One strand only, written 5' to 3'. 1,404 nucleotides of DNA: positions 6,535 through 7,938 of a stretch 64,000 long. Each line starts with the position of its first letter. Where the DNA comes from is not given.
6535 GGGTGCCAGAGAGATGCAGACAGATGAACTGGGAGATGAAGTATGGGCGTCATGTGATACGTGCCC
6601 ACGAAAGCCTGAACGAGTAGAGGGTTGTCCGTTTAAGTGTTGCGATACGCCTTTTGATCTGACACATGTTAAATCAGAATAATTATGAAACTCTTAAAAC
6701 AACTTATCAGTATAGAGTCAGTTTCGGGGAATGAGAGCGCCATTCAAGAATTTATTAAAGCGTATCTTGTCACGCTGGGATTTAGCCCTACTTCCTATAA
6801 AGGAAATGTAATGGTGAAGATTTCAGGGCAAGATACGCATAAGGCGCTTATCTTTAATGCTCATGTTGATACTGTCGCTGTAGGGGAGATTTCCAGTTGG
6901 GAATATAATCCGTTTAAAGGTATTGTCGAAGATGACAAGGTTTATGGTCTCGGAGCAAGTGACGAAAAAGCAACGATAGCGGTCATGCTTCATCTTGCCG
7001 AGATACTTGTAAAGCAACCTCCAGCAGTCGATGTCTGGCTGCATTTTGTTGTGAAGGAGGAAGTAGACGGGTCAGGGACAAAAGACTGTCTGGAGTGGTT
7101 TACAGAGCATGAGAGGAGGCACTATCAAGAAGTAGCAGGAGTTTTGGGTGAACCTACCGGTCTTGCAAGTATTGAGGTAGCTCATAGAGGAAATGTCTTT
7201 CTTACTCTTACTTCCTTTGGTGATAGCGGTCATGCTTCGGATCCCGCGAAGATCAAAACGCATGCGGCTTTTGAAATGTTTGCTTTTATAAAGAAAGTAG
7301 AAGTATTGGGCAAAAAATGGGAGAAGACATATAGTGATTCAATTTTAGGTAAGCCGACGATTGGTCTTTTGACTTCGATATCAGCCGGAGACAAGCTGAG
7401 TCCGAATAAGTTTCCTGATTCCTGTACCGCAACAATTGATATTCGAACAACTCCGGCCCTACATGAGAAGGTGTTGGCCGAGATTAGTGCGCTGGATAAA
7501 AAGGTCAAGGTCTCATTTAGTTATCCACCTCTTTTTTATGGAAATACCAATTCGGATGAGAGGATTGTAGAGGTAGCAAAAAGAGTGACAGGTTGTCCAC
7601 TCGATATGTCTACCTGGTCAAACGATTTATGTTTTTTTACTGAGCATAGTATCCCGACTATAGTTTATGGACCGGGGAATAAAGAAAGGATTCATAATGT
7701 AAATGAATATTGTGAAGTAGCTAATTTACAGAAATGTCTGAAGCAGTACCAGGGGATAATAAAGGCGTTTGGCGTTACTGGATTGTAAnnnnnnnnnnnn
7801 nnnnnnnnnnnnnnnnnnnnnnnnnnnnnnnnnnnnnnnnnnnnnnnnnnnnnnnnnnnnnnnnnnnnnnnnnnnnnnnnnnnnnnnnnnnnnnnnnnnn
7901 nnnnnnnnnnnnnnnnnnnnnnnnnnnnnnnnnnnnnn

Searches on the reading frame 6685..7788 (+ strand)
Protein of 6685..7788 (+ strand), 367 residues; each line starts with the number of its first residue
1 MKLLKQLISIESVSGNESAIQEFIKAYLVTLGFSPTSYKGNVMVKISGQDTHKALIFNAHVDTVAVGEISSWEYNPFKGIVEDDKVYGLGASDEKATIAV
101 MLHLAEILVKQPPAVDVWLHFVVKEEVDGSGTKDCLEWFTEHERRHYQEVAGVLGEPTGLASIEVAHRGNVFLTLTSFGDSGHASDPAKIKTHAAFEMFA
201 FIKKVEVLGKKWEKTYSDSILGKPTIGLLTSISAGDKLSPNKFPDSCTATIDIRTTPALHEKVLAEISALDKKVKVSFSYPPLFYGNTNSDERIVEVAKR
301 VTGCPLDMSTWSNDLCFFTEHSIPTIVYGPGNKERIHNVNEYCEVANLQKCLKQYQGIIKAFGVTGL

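Call 7: search_protein_families(library=pfam, proteins=[window:6685-7788:+])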
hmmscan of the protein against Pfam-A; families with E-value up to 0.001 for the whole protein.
window:6685-7788:+ (367 aa): 4 families
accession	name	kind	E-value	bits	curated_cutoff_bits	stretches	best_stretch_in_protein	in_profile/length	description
PF01546.33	Peptidase_M20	-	3.5e-28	99.4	24.6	1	56-360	1-205/206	Peptidase family M20/M25/M40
PF04389.22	Peptidase_M28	-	4.8e-10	39.9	21.3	1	41-136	1-77/193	Peptidase family M28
PF07687.19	M20_dimer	-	3e-08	34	21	1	165-266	1-94/107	Peptidase dimerisation domain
PF05343.19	Peptidase_M42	-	1.3e-05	24.9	23.2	0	91-133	132-174/292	M42 glutamyl aminopeptidase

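Call 10: search_protein_families(library=ncbifam, proteins=[window:6685-7788:+], max_evalue=0.01)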
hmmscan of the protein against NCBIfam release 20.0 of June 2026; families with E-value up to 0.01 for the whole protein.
window:6685-7788:+ (367 aa): 51 families (the best 25 are shown)
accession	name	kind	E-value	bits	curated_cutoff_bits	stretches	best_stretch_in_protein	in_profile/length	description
TIGR01910.1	DapE-ArgE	subfamily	7.4e-57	193.2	217.6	1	2-351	2-370/373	ArgE/DapE family deacylase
NF009555.0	PRK13004.1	equivalog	5.3e-47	160.6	321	2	2-275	19-283/399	YgeY family selenium metabolism-linked hydrolase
TIGR01892.1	AcOrn-deacetyl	equivalog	6.7e-40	137.2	297.7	1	3-352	2-358/365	acetylornithine deacetylase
NF005710.0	PRK07522.1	subfamily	6.8e-39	134.1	412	1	2-358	12-384/391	acetylornithine deacetylase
TIGR03526.1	selenium_YgeY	hypoth_equivalog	3.7e-38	131.4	321.5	2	2-270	17-276/395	YgeY family selenium metabolism-linked hydrolase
NF009557.0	PRK13009.1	equivalog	5.4e-38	131.1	284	1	2-362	7-374/377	succinyl-diaminopimelate desuccinylase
NF006399.0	PRK08651.1-2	equivalog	5.4e-38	131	381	2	2-207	8-215/405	succinyl-diaminopimelate desuccinylase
NF006365.0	PRK08588.1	subfamily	6.9e-37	127.6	289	1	2-362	11-380/383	succinyl-diaminopimelate desuccinylase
NF003474.0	PRK05111.1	equivalog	1.1e-36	126.6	460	1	27-362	42-380/383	acetylornithine deacetylase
TIGR01246.1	dapE_proteo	equivalog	6.9e-33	114.2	361.8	1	2-361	3-369/370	succinyl-diaminopimelate desuccinylase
TIGR01900.1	dapE-gram_pos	equivalog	1.7e-32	112.7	304.2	1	2-356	7-347/351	succinyl-diaminopimelate desuccinylase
NF006400.0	PRK08651.1-3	equivalog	6.4e-31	107.5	374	1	49-362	80-406/410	succinyl-diaminopimelate desuccinylase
NF010589.0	PRK13983.1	equivalog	1e-28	100.4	333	1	35-277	68-311/409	M20 family metallo-hydrolase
NF006370.0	PRK08596.1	equivalog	1.1e-27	96.7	412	2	2-137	21-168/425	acetylornithine deacetylase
NF005373.0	PRK06915.1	equivalog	3.9e-27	95.3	428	2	40-229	81-263/422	peptidase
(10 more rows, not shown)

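Call 11: find_homologous_proteins(query=window:6685-7788:+)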
Query window:6685-7788:+ (367 aa): 240 proteins with E <= 0.001 among 3878 candidates; the best 120 are listed.
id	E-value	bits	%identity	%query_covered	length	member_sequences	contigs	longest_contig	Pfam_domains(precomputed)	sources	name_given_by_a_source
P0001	3.7e-215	732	87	100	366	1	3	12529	PF01546.34,PF04389.23,PF05343.20,PF07687.20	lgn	-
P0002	1.1e-174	598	71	99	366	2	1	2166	PF01546.34,PF04389.23,PF05343.20,PF07687.20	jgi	-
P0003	3.1e-133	462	100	56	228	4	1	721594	PF01546.34,PF04389.23,PF05343.20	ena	-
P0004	1.2e-131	457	55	99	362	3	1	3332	PF01546.34,PF04389.23,PF07687.20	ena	-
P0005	1.1e-128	447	55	99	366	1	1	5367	PF01546.34,PF04389.23,PF05343.20,PF07687.20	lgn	-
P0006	8.2e-126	438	53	99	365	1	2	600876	PF01546.34,PF04389.23,PF05343.20,PF07687.20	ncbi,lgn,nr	ncbi:MAG: M20/M25/M40 family metallo-hydrolase [Candidatus Levybacteria bacterium]|nr:M20/M25/M40 fa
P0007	8.5e-126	438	53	99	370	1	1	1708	PF01546.34,PF04389.23,PF07687.20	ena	-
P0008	1.7e-124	433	51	99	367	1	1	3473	PF01546.34,PF04389.23,PF05343.20,PF07687.20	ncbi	-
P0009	3.8e-124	432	53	99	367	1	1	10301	PF01546.34,PF04389.23,PF05343.20,PF07687.20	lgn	-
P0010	6.6e-123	428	53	99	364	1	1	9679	PF01546.34,PF04389.23,PF07687.20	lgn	-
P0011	1.1e-120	421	53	98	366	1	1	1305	PF01546.34,PF04389.23,PF05343.20,PF07687.20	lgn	-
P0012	4.4e-119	416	52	99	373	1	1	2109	PF01546.34,PF04389.23,PF05343.20,PF07687.20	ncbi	-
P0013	1.1e-118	414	51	99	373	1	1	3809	PF01546.34,PF04389.23,PF05343.20,PF07687.20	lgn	-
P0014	2.7e-118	413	51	98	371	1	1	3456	PF01546.34,PF04389.23,PF07687.20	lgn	-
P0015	2.7e-118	413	51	99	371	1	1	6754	PF01546.34,PF04389.23,PF05343.20,PF07687.20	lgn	-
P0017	2.5e-117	410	52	98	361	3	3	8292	PF01546.34,PF04389.23,PF07687.20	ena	-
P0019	1.0e-114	401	55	87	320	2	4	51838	PF01546.34,PF04389.23,PF07687.20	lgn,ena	-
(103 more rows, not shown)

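Call 13: find_encoding_contigs(protein=P0001, flank=4000, max_places=3)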
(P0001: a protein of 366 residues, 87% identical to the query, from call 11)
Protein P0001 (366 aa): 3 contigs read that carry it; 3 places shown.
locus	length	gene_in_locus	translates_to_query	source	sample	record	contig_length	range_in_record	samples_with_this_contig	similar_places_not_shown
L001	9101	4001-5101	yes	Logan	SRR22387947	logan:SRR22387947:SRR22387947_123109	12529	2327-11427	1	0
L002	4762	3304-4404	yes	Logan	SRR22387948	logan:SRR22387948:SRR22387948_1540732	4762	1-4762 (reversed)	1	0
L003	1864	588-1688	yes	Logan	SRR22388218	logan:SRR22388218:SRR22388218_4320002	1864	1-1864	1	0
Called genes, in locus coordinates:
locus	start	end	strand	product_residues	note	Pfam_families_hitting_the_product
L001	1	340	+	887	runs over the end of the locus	?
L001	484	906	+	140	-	PF00164:Ribosom_S12_S23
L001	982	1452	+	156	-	PF00177:Ribosomal_S7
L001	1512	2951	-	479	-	PF03951:Gln-synt_N, PF00120:Gln-synt_C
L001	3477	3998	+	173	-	PF00583:Acetyltransf_1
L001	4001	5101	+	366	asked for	PF04389:Peptidase_M28, PF05343:Peptidase_M42 (faint), PF01546:Peptidase_M20, PF07687:M20_dimer (weak)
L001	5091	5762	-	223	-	PF00160:Pro_isomerase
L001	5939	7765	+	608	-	PF00009:GTP_EFTU, PF03144:GTP_EFTU_D2, PF00679:EFG_C, PF06421:LepA_C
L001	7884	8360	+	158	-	PF03449:GreA_GreB_N, PF01272:GreA_GreB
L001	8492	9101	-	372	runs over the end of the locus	PF00801:PKD, PF18911:PKD_4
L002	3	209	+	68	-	?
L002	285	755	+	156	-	PF00177:Ribosomal_S7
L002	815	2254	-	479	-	PF03951:Gln-synt_N, PF00120:Gln-synt_C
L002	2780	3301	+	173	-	PF00583:Acetyltransf_1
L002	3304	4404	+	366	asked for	PF04389:Peptidase_M28, PF05343:Peptidase_M42 (faint), PF01546:Peptidase_M20, PF07687:M20_dimer (weak)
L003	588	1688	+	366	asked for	PF04389:Peptidase_M28, PF05343:Peptidase_M42 (faint), PF01546:Peptidase_M20, PF07687:M20_dimer (weak)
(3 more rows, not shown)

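Call 14: find_encoding_contigs(protein=P0006, flank=4000, max_places=2)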
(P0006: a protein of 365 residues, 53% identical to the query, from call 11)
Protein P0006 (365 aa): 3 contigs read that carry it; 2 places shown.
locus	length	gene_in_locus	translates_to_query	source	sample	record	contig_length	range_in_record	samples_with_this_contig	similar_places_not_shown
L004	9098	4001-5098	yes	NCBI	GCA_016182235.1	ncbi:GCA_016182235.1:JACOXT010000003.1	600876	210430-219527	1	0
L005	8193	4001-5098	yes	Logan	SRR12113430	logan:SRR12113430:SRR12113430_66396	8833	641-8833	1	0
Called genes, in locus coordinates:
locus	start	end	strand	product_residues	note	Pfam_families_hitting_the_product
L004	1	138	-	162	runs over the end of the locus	PF01467:CTP_transf_like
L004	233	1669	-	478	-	PF12229:PG_binding_4, PF04294:VanW, PF07501:G5 (weak)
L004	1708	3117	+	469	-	PF01547:SBP_bac_1, PF13416:SBP_bac_8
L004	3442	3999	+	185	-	PF12746:GNAT_acetyltran (weak), PF00583:Acetyltransf_1, PF08445:FR47 (faint)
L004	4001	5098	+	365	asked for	PF04389:Peptidase_M28, PF05343:Peptidase_M42 (faint), PF01546:Peptidase_M20, PF07687:M20_dimer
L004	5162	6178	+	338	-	PF01467:CTP_transf_like, PF04019:DUF359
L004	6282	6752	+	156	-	PF03449:GreA_GreB_N, PF01272:GreA_GreB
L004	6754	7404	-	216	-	-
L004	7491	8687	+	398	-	PF00155:Aminotran_1_2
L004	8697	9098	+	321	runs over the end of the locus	PF01073:3Beta_HSD (weak), PF01370:Epimerase, PF04321:RmlD_sub_bind, PF07993:NAD_binding_4 (faint), PF16363:GDP_Man_Dehyd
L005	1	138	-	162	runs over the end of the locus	PF01467:CTP_transf_like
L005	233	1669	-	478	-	PF12229:PG_binding_4, PF04294:VanW, PF07501:G5 (weak)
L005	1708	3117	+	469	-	PF01547:SBP_bac_1, PF13416:SBP_bac_8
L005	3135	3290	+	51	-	-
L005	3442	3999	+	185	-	PF12746:GNAT_acetyltran (weak), PF00583:Acetyltransf_1, PF08445:FR47 (faint)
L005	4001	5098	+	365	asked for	PF04389:Peptidase_M28, PF05343:Peptidase_M42 (faint), PF01546:Peptidase_M20, PF07687:M20_dimer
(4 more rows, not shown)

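Call 20: find_related_loci(query=A1, collection=genome_contigs, flank=2500)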
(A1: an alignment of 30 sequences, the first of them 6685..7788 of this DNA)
Query A1 (367 aa) in genome_contigs; peptide patterns used: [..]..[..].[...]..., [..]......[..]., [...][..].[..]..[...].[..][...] (x = any residue, [..] = any of these).
190 stretches matched a pattern; 150 encode a relative of the query (tblastn E <= 1e-3); the best 80 are kept; 80 distinct loci.
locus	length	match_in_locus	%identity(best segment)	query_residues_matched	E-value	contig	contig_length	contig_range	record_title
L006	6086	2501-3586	54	1-362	1e-138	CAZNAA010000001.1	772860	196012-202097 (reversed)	MAG TPA_asm: uncultured Gammaproteobacteria bacterium isolate SRP192515_co1_126 genome assembly, contig: NODE_1_length_7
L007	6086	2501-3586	53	1-362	6e-132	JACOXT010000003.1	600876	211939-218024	MAG: Candidatus Levyibacteriota bacterium isolate NC_groundwater_160_Ag_S-0.1um_36_20 S4_GD2017_2_S1_scaffold_58, whole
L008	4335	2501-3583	50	1-362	2e-115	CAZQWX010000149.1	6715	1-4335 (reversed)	MAG TPA_asm: uncultured Gammaproteobacteria bacterium isolate SRP271791_co1_54 genome assembly, contig: k141_227849, who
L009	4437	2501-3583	49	3-360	1e-113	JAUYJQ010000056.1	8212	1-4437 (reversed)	MAG: Candidatus Beckwithbacteria bacterium isolate C24_metabat.bin.156 C24_k141_774768, whole genome shotgun sequence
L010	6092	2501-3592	48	1-362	3e-111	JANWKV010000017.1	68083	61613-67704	MAG: Candidatus Microgenomates bacterium isolate CRAIB_MAG102 c_000000014865, whole genome shotgun sequence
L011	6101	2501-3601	47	3-366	2e-110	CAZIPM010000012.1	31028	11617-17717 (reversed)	MAG TPA_asm: uncultured Gammaproteobacteria bacterium isolate SRP050083_co2_604 genome assembly, contig: NODE_893_length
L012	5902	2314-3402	46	1-362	5e-107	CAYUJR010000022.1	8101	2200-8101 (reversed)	MAG TPA_asm: uncultured Gammaproteobacteria bacterium isolate SRP090828_co2_75 genome assembly, contig: NODE_3330_length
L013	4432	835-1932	48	1-363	2e-106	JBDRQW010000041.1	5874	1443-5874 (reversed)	MAG: Candidatus Beckwithbacteria bacterium isolate MEGAHIT-group-2.65 k141_1286804, whole genome shotgun sequence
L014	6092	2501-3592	44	3-365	5e-106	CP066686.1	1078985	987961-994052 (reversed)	MAG: Candidatus Woesebacteria bacterium isolate NC_groundwater_442_Ag_B-0.1um_40_41 chromosome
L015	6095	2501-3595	47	1-363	6e-105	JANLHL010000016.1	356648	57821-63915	MAG: Candidatus Roizmanbacteria bacterium isolate P6-16 k99_246476, whole genome shotgun sequence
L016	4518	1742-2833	47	1-359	4e-105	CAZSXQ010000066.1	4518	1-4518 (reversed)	MAG TPA_asm: uncultured Gammaproteobacteria bacterium isolate SRP011637_co1_148 genome assembly, contig: NODE_8543_lengt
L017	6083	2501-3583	43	3-362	7e-103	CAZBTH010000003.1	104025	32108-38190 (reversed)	MAG TPA_asm: uncultured Gammaproteobacteria bacterium isolate SRP062349_co2_276 genome assembly, contig: NODE_126_length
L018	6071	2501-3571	46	6-362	1e-100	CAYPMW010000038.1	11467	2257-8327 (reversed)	MAG TPA_asm: uncultured Gammaproteobacteria bacterium isolate binchicken_co227_1238 genome assembly, contig: NODE_10855_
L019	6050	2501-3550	46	1-345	6e-100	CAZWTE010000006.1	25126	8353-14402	MAG TPA_asm: uncultured Gammaproteobacteria bacterium isolate binchicken_co144_909 genome assembly, contig: NODE_4140_le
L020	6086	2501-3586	42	2-359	3e-93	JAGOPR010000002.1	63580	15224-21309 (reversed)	MAG: Candidatus Paceibacterota bacterium isolate Gw_Eff_bin_137 Gw_Eff_657_length_63580_cov_15.776386, whole genome shot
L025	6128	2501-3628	39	1-364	5e-88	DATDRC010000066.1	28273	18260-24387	MAG TPA_asm: Patescibacteria group bacterium isolate SMAG_U7967 k141_1847195, whole genome shotgun sequence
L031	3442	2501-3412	46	3-301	4e-83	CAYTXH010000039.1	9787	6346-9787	MAG TPA_asm: uncultured Gammaproteobacteria bacterium isolate SRP278252_co2_10 genome assembly, contig: NODE_14663_lengt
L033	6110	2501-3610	40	3-360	2e-82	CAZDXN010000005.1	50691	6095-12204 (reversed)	MAG TPA_asm: uncultured Pseudomonadales bacterium isolate binchicken_co38_1253 genome assembly, contig: NODE_1503_length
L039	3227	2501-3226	51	57-293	2e-75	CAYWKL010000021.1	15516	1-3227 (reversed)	MAG TPA_asm: uncultured Gammaproteobacteria bacterium isolate binchicken_co38_1283 genome assembly, contig: NODE_8043_le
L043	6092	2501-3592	37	1-362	2e-71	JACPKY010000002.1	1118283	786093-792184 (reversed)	MAG: Candidatus Gottesmanbacteria bacterium isolate NC_groundwater_507_Ag_S-0.1um_40_14 S35_SO-1_scaffold_146377, whole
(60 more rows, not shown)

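Call 24: search_protein_families(library=pfam, proteins=[L009:1096-2487:+, L025:1204-2490:+, L033:1188-2483:+, L031:216-1235:+, L011:595-1125:+, L011:1525-1773:+, L018:1882-2502:+, L039:1845-2609:+, L013:314-838:+], max_evalue=0.001)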
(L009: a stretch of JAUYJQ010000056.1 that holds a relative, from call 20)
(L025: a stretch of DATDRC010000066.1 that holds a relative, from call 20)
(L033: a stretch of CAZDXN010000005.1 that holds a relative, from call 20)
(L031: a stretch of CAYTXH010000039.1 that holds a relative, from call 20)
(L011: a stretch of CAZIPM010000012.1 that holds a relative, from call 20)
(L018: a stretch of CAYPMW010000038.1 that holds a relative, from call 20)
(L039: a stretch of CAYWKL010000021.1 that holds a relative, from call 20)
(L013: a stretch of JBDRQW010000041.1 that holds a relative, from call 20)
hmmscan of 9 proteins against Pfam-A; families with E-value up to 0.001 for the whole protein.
L009:1096-2487:+ (463 aa): 0 families

L025:1204-2490:+ (428 aa): 0 families

L033:1188-2483:+ (431 aa): 0 families

L031:216-1235:+ (339 aa): 0 families

L011:595-1125:+ (176 aa): 1 family
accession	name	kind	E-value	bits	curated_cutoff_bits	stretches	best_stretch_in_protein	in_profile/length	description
PF01936.24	NYN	-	8e-14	52.8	24.2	1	11-145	5-135/145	NYN domain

L011:1525-1773:+ (82 aa): 0 families

L018:1882-2502:+ (206 aa): 2 families
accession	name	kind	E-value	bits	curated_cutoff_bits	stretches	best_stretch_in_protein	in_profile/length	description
PF08445.16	FR47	-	5e-07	30.1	22.1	1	64-131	12-80/86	FR47-like protein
PF00583.31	Acetyltransf_1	-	2.8e-06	28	20.7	1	55-127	40-115/116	Acetyltransferase (GNAT) family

L039:1845-2609:+ (254 aa): 0 families

L013:314-838:+ (174 aa): 3 families
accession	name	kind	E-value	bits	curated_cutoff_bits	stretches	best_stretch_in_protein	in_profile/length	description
PF00583.31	Acetyltransf_1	-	1.9e-07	31.8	20.7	1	47-130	27-115/116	Acetyltransferase (GNAT) family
PF13673.13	Acetyltransf_10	-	1.1e-06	29.1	23.6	1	30-136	5-112/128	Acetyltransferase (GNAT) domain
PF13508.13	Acetyltransf_7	-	2.2e-06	28.4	27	1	62-130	11-81/84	Acetyltransferase (GNAT) domain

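Call 33: search_solved_structures(query=L025:1204-2490:+, max_evalue=1)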
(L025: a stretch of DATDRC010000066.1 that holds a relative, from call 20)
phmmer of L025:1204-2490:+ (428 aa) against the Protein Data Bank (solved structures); distinct sequences matched with E-value up to 1: 3.
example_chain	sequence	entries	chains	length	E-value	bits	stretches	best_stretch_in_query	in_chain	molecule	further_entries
3wvq_A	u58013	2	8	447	0.0053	18.9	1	150-203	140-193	PGM1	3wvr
8ynd_A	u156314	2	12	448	0.034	16.3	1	149-202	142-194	ATP-grasp peptide ligase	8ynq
7awz_A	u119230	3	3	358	0.97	11.5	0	226-254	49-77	Scone-E | SconeE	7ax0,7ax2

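Call 34: search_solved_structures(query=L009:1096-2487:+, max_evalue=1)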
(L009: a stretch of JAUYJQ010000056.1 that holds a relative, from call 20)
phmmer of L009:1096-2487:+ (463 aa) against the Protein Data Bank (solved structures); distinct sequences matched with E-value up to 1: 1.
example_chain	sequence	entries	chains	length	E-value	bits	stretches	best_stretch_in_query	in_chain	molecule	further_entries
8clg_F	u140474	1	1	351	0.49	12.1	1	282-357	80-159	Tubulin-Tyrosine Ligase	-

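Call 35: search_protein_families(library=ncbifam, proteins=[L009:1096-2487:+, L025:1204-2490:+, L031:216-1235:+, L039:1845-2609:+, L011:1525-1773:+], max_evalue=1)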
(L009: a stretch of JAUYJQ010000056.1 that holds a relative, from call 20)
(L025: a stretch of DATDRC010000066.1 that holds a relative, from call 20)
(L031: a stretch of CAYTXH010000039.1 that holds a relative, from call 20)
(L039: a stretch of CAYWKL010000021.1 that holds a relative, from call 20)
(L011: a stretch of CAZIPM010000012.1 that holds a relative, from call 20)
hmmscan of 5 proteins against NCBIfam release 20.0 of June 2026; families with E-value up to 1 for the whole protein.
L009:1096-2487:+ (463 aa): 0 families

L025:1204-2490:+ (428 aa): 0 families

L031:216-1235:+ (339 aa): 2 families
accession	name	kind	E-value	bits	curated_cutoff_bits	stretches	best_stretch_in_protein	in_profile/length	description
NF005449.0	PRK07041.1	equivalog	0.00044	20.2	257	1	55-184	81-198/240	SDR family oxidoreductase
NF008509.0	PRK11426.1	equivalog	0.0068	16.4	243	1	78-167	18-95/132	hypothetical protein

L039:1845-2609:+ (254 aa): 0 families

L011:1525-1773:+ (82 aa): 1 family
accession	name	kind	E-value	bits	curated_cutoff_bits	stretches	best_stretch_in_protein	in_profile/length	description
NF038384.1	zinc_YnfU_fam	subfamily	0.052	13.1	36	1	21-39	6-24/52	YnfU family zinc-binding protein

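Call 37: find_related_loci(query=A1, collection=metagenome_contigs, flank=2500)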
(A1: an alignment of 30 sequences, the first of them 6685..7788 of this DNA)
Query A1 (367 aa) in metagenome_contigs; peptide patterns used: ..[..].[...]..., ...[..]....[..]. (x = any residue, [..] = any of these).
600 stretches matched a pattern (row limit reached: there are more); 462 encode a relative of the query (tblastn E <= 1e-3); the best 80 are kept; 80 distinct loci.
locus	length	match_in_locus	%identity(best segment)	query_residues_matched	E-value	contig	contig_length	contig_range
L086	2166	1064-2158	71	1-365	0e+0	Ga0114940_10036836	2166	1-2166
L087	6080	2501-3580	53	3-362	4e-125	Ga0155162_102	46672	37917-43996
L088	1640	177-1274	47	2-364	4e-122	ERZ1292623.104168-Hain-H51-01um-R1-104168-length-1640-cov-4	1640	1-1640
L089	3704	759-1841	48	3-362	4e-115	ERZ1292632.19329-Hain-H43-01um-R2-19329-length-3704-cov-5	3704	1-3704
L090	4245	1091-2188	49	1-364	1e-112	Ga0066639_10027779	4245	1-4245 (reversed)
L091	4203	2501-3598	49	1-364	1e-111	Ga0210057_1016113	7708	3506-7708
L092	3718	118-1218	47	3-366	4e-112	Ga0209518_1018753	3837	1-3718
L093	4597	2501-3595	48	1-363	2e-109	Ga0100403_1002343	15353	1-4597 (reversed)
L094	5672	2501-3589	50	1-363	4e-108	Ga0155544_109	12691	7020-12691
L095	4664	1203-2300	48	1-363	5e-107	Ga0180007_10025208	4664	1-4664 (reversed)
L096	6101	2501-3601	47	1-362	2e-106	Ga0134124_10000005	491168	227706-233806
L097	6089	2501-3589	44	1-362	8e-105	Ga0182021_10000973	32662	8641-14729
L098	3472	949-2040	47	1-359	1e-106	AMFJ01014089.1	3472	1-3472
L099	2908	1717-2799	50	3-363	2e-107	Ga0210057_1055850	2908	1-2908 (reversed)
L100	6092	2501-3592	47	1-359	2e-104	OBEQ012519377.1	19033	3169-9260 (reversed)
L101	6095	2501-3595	45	4-364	5e-104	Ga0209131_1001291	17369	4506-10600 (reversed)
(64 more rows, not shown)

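Call 58: search_protein_families(library=ncbifam, proteins=[L043:4076-4987:+, L043:5000-6091:+, L087:962-1942:+, L087:1908-2495:+, L101:937-1920:+, L101:1933-2478:+, L094:1117-2493:+, L004:3442-3999:+], max_evalue=0.01)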
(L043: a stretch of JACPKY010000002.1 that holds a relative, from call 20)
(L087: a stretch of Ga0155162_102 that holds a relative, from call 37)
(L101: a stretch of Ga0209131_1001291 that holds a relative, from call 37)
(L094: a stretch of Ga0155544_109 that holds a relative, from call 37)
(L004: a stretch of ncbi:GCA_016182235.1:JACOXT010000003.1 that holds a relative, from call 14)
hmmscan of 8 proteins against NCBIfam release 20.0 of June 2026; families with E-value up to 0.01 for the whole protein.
L043:4076-4987:+ (303 aa): 7 families
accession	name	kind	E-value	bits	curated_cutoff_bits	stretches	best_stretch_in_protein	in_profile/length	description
TIGR00070.1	hisG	equivalog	1.4e-55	188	75.75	1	21-202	1-183/183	ATP phosphoribosyltransferase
TIGR03455.1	HisG_C-term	equivalog_domain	1.4e-20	73.3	40.05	1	210-302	8-100/100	ATP phosphoribosyltransferase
TIGR01728.1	SsuA_fam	subfamily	7.5e-07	28.6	163.5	1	78-146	49-120/290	aliphatic sulfonate ABC transporter substrate-binding protein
TIGR02122.1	TRAP_TAXI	subfamily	3.9e-05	22.7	84.35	1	93-139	104-151/320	TAXI family TRAP transporter solute-binding subunit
TIGR01729.1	taurine_ABC_bnd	equivalog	0.00017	21.1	304.25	1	72-156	40-131/300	taurine ABC transporter substrate-binding protein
TIGR01098.1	3A0109s03R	subfamily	0.00057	19.5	112.05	1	112-143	123-154/253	phosphate/phosphite/phosphonate ABC transporter substrate-binding protein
TIGR03431.1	PhnD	equivalog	0.0011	18.4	261.1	1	108-141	115-147/288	phosphonate ABC transporter substrate-binding protein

L043:5000-6091:+ (364 aa): 2 families
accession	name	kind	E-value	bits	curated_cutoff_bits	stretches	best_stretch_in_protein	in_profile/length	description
TIGR00069.1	hisD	equivalog_domain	1.2e-123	413.2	243.8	1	32-363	1-329/393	histidinol dehydrogenase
NF010343.0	PRK13770.1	equivalog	6.6e-76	255.7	647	1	9-363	2-350/416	histidinol dehydrogenase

L087:962-1942:+ (326 aa): 0 families

L087:1908-2495:+ (195 aa): 3 families
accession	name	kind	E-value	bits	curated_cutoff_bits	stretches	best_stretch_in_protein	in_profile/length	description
TIGR01575.1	rimI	equivalog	1.2e-05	25.5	86.4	1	69-183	18-126/132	ribosomal protein S18-alanine N-acetyltransferase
NF033083.0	AAC_3_I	equivalog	0.0016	18.7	200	1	127-168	92-133/145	AAC(3)-I family aminoglycoside N-acetyltransferase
NF040503.1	resist_ArsN1a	equivalog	0.005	16.6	170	1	88-174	53-138/159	arsinothricin resistance N-acetyltransferase ArsN1 family A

L101:937-1920:+ (327 aa): 0 families

L101:1933-2478:+ (181 aa): 6 families
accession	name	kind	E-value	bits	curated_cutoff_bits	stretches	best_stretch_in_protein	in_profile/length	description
NF005840.0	PRK07757.1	equivalog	4.2e-11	43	154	1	41-164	27-141/153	N-acetyltransferase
NF005921.0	PRK07922.1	equivalog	1.5e-06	28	180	1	50-158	37-140/170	amino-acid N-acetyltransferase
NF040503.1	resist_ArsN1a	equivalog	0.00036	20.3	170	1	43-144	29-136/159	arsinothricin resistance N-acetyltransferase ArsN1 family A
TIGR01575.1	rimI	equivalog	0.0012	19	86.4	1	44-146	16-117/132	ribosomal protein S18-alanine N-acetyltransferase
NF003641.0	PRK05279.1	equivalog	0.0026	16.6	344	1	69-152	343-423/441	amino-acid N-acetyltransferase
NF040501.1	resist_ArsN2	equivalog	0.0029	17.2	125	1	91-154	53-114/133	arsenic resistance N-acetyltransferase ArsN2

L094:1117-2493:+ (458 aa): 0 families

L004:3442-3999:+ (185 aa): 5 families
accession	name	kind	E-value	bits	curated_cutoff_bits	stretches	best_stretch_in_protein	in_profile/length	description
NF005840.0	PRK07757.1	equivalog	2.2e-12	47.1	154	1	28-163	13-141/153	N-acetyltransferase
NF008964.0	PRK12308.1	equivalog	3.4e-07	29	657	1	28-162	474-601/624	argininosuccinate lyase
NF005921.0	PRK07922.1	equivalog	2.1e-05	24.2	180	1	37-155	26-138/170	amino-acid N-acetyltransferase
NF040503.1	resist_ArsN1a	equivalog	3.5e-05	23.6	170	1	46-143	31-136/159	arsinothricin resistance N-acetyltransferase ArsN1 family A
TIGR03827.1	GNAT_ablB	equivalog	0.0068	15.9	205.1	1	58-134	156-231/266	putative beta-lysine N-acetyltransferase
